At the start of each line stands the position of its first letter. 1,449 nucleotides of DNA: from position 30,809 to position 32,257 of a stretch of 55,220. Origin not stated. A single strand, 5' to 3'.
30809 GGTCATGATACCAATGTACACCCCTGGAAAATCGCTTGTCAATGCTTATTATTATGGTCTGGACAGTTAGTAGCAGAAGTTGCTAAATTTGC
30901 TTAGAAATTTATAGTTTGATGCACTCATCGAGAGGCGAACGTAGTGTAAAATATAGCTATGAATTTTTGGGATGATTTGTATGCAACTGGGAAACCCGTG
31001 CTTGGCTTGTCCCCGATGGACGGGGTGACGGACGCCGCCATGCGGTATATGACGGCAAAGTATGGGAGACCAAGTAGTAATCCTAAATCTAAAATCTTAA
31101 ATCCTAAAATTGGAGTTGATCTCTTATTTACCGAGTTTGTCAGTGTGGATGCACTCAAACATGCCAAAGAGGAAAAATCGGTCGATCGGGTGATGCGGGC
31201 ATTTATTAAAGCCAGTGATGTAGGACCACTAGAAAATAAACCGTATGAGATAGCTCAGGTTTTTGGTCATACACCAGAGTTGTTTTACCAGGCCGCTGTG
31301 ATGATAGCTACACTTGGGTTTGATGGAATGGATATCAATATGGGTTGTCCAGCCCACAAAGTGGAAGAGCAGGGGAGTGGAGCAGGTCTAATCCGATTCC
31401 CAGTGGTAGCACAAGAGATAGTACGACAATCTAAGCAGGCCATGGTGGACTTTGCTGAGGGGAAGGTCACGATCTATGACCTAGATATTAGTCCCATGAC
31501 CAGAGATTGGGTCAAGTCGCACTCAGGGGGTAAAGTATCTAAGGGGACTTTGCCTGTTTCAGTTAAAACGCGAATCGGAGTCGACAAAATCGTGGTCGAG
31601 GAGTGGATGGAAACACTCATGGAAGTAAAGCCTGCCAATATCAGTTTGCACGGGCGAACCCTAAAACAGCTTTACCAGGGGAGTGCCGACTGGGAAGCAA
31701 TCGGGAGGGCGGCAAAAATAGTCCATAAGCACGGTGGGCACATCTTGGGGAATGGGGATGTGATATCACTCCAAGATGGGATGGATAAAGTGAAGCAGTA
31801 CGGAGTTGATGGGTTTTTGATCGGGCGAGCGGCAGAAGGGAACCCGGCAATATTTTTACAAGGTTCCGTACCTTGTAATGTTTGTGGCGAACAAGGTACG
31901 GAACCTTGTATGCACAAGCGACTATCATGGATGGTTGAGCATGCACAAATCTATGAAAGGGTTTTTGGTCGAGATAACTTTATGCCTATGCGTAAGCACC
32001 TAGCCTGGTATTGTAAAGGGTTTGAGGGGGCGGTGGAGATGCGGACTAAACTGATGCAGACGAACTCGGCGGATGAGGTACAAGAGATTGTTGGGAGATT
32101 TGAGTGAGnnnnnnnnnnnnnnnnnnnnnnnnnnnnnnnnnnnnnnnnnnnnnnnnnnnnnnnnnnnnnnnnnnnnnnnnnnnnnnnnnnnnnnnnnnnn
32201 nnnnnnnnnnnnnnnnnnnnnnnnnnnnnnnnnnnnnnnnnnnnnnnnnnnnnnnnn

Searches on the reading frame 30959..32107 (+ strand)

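Call 31: search_protein_families(library=pfam, max_evalue=0.001, proteins=[window:30959-32107:+])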
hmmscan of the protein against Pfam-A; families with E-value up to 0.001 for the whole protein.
window:30959-32107:+ (382 aa): 1 family
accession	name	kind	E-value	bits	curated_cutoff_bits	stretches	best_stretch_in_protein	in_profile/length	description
PF01207.24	Dus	-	9.4e-49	166.6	20.4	2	196-375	121-299/311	Dihydrouridine synthase (Dus)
